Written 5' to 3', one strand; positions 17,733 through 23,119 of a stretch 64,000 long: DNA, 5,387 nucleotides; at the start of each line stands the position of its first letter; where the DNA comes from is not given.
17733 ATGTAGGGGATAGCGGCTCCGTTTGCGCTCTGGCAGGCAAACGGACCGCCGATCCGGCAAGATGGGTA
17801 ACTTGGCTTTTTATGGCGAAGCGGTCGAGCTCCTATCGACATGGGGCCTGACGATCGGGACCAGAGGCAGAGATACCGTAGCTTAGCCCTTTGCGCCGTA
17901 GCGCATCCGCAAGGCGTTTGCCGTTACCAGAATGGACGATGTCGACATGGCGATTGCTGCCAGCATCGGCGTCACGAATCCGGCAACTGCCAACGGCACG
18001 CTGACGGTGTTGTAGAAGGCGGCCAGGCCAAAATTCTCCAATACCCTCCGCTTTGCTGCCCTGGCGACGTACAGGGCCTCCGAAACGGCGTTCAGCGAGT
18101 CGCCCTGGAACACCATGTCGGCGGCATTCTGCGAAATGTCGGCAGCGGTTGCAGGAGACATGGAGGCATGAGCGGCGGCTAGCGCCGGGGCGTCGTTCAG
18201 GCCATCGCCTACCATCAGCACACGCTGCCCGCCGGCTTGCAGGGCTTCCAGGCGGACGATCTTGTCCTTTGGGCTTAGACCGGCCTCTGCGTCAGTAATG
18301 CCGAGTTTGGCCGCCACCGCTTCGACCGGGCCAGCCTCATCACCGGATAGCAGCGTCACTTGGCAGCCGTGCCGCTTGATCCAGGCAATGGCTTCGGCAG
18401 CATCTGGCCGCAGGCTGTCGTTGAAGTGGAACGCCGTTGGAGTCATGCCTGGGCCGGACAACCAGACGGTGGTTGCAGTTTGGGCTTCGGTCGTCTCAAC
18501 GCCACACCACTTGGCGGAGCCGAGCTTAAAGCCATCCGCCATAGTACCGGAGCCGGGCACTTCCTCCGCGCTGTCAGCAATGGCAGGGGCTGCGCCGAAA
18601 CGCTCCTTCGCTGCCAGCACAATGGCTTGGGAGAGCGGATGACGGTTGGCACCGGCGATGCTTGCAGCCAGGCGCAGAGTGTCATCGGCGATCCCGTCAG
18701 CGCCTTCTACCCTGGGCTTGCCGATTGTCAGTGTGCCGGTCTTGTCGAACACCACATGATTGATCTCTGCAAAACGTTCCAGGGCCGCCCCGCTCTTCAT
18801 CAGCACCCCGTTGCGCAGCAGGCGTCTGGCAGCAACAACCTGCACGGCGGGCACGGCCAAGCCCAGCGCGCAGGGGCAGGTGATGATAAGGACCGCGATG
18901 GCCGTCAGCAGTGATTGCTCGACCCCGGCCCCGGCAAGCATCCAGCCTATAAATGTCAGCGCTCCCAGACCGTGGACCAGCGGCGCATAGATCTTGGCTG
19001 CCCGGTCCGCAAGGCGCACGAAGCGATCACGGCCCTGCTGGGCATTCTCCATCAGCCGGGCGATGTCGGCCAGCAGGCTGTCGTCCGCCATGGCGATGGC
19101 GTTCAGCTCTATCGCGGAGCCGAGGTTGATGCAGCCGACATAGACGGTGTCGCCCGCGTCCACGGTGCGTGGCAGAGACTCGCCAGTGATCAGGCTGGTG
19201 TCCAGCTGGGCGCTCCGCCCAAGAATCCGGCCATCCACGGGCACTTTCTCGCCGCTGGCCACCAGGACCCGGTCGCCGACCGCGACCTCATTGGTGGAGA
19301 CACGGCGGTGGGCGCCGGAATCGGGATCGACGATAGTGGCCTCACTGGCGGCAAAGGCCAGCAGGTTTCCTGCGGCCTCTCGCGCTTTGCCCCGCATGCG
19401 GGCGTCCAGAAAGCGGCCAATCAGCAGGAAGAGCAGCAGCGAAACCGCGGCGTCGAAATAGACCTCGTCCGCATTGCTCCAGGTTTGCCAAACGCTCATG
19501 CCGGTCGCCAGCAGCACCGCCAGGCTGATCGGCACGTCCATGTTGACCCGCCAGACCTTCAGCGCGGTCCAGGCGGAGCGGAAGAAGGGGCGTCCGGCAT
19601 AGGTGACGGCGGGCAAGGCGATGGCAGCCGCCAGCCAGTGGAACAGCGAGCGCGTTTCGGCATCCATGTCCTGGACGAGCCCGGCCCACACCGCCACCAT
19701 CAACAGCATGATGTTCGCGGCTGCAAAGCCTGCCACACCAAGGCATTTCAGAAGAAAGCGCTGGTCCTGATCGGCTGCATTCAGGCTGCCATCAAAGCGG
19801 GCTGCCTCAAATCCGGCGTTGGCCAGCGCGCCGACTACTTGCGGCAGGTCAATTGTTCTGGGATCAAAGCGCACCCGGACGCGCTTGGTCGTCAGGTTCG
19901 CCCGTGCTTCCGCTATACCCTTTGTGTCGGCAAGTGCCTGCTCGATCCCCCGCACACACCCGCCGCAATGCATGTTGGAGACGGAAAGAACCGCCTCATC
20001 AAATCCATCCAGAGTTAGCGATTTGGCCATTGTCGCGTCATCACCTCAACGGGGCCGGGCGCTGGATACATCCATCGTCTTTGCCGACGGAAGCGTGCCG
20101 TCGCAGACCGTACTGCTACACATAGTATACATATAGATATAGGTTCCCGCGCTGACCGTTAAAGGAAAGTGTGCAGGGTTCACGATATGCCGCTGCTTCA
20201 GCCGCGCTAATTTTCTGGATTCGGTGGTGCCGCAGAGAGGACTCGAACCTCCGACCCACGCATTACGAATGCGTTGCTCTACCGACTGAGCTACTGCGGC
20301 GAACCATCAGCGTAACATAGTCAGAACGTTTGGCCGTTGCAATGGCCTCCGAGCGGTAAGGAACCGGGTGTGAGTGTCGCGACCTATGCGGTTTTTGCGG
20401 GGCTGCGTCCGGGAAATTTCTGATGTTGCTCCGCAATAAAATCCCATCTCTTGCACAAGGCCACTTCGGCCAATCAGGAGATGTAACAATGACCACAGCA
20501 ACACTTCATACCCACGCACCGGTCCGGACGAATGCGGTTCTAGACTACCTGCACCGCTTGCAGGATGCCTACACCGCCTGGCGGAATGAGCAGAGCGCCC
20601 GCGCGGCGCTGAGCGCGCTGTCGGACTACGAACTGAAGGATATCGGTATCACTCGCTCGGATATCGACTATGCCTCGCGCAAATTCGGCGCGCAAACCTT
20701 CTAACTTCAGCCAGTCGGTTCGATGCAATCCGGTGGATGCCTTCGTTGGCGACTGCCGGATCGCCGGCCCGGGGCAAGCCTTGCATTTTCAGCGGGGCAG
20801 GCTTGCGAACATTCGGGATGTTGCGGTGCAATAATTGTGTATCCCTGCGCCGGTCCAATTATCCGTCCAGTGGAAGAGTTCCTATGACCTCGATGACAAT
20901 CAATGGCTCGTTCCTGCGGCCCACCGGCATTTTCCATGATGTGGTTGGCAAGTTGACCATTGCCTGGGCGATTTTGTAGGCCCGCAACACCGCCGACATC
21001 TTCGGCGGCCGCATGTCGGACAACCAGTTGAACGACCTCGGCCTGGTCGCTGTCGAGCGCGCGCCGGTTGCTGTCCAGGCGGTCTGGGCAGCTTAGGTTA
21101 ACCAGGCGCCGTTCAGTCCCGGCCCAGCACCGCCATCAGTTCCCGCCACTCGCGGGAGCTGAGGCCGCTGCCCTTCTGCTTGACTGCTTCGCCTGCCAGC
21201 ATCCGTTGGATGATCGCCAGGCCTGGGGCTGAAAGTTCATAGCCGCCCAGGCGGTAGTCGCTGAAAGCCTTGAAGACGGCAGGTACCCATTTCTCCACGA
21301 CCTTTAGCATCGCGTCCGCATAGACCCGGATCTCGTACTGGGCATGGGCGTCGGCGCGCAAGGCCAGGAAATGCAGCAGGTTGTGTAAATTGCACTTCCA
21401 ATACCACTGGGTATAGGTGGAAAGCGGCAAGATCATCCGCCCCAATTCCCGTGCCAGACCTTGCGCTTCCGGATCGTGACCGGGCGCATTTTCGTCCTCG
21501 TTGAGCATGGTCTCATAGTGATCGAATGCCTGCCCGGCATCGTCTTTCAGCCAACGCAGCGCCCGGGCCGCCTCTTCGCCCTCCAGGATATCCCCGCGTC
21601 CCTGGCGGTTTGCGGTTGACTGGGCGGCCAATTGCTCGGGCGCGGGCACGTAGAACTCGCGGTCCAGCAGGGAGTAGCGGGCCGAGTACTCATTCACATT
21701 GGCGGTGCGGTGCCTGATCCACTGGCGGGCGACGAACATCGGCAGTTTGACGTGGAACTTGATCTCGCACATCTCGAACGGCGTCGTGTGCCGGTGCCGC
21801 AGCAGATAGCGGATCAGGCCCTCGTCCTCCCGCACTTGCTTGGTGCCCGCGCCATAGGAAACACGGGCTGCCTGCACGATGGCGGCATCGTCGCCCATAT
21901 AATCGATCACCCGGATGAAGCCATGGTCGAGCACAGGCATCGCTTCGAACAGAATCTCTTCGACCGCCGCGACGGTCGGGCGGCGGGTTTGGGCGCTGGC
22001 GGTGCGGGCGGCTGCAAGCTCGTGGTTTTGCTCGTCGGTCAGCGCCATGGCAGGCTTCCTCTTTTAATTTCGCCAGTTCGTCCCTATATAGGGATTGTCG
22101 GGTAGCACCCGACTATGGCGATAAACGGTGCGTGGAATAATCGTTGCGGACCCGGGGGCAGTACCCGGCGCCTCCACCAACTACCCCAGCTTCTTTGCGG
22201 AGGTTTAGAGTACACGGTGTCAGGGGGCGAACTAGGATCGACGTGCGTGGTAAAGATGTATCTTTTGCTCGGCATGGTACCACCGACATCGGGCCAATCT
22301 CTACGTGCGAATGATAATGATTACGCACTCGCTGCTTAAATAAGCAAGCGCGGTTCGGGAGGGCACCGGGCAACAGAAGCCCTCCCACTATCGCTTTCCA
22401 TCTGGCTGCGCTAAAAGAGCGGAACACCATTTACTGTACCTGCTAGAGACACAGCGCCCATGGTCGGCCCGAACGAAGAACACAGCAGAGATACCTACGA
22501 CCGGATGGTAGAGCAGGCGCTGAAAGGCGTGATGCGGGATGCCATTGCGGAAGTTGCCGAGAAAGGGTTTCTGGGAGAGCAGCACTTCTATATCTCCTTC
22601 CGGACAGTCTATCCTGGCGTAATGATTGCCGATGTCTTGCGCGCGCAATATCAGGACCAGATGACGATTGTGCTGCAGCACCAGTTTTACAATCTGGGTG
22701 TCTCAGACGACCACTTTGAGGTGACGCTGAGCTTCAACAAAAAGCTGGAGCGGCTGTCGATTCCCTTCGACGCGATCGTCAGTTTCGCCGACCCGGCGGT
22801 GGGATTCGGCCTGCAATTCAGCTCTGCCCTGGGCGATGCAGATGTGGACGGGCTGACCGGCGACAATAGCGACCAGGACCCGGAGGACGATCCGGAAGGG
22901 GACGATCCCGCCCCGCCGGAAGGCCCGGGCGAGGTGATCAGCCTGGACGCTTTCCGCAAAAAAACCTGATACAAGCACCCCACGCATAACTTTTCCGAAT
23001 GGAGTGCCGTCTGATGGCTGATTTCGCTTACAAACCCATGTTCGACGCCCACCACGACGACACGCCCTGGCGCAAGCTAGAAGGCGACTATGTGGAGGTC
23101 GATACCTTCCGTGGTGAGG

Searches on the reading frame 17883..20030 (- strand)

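Call 52: search_protein_families(library=ncbifam, proteins=[window:17883-20030:-], max_evalue=0.00001)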
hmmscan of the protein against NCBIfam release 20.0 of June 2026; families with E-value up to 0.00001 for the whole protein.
window:17883-20030:- (715 aa): 25 families
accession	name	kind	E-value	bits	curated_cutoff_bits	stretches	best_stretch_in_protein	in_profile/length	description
TIGR01525.1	ATPase-IB_hvy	subfamily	6.3e-147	490.8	346.25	1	164-708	1-559/560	heavy metal translocating P-type ATPase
TIGR01511.1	ATPase-IB1_Cu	subfamily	4.7e-146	487.8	397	1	145-710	1-542/542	copper-translocating P-type ATPase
TIGR01512.1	ATPase-IB2_Cd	subfamily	8.4e-104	348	313.5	1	194-709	20-492/494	cadmium family heavy metal-translocating P-type ATPase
NF007952.0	PRK10671.1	equivalog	7.5e-94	315.5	1316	1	14-709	106-831/838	copper-exporting P-type ATPase CopA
NF008262.1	PRK11033.1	equivalog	1.7e-88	297.9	1005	1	16-709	46-727/731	zinc/cadmium/mercury/lead-transporting ATPase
NF033775.1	P_type_ZntA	exception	6.6e-79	266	1240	1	16-709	53-728/732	Zn(II)/Cd(II)/Pb(II) translocating P-type ATPase ZntA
TIGR01494.1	ATPase_P-type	subfamily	8.6e-63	212.4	62.3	1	199-695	3-478/478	HAD-IC family P-type ATPase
TIGR01647.1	ATPase-IIIA_H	equivalog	6.1e-34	117.3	615.5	2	167-443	37-306/755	plasma-membrane proton-efflux P-type ATPase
TIGR01497.1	kdpB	equivalog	1.5e-32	112.5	527.9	2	170-460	44-339/675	potassium-transporting ATPase subunit KdpB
NF010609.0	PRK14010.1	equivalog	3.4e-24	85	1323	2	166-438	40-313/673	K(+)-transporting ATPase subunit B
TIGR01657.1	P-ATPase-V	hypoth_equivalog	4.6e-23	80.7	618.25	2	366-451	391-476/1055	ATP13A2 family polyamine export P-type ATPase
TIGR01106.1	ATPase-IIC_X-K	subfamily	4.7e-20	71.1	946.1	2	185-437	99-358/997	Na,H/K antiporter P-type ATPase subunit alpha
TIGR01524.1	ATPase-IIIB_Mg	equivalog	1.6e-19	69.3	610.75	1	571-691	572-693/867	magnesium-translocating P-type ATPase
TIGR01517.1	ATPase-IIB_Ca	equivalog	1.3e-18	66.7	507.05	2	238-436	163-373/882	calcium-translocating P-type ATPase, PMCA-type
NF011702.0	PRK15122.1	subfamily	2e-16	59.1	975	1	583-691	623-735/907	magnesium-translocating P-type ATPase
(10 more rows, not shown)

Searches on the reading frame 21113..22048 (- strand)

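Call 40: search_protein_families(library=pfam, proteins=[window:21113-22048:-], max_evalue=0.001)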
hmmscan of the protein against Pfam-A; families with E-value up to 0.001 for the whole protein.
window:21113-22048:- (311 aa): 1 family
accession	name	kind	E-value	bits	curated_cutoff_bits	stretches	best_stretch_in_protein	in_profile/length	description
PF02511.20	Thy1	-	2.3e-58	197.6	24.8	1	46-257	1-191/191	Thymidylate synthase complementing protein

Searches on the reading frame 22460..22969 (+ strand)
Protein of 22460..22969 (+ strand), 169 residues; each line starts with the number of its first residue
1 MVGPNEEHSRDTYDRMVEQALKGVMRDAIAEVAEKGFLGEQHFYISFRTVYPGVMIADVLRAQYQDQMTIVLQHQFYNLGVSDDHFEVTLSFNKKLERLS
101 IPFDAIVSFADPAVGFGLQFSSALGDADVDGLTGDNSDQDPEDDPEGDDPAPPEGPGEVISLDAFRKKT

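Call 40: search_protein_families(library=pfam, proteins=[window:22460-22969:+], max_evalue=0.001)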
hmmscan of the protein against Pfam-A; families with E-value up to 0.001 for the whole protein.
window:22460-22969:+ (169 aa): 1 family
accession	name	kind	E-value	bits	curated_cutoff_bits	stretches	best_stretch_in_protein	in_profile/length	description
PF04386.18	SspB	-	5.1e-39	134.2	27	1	16-154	2-145/156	Stringent starvation protein B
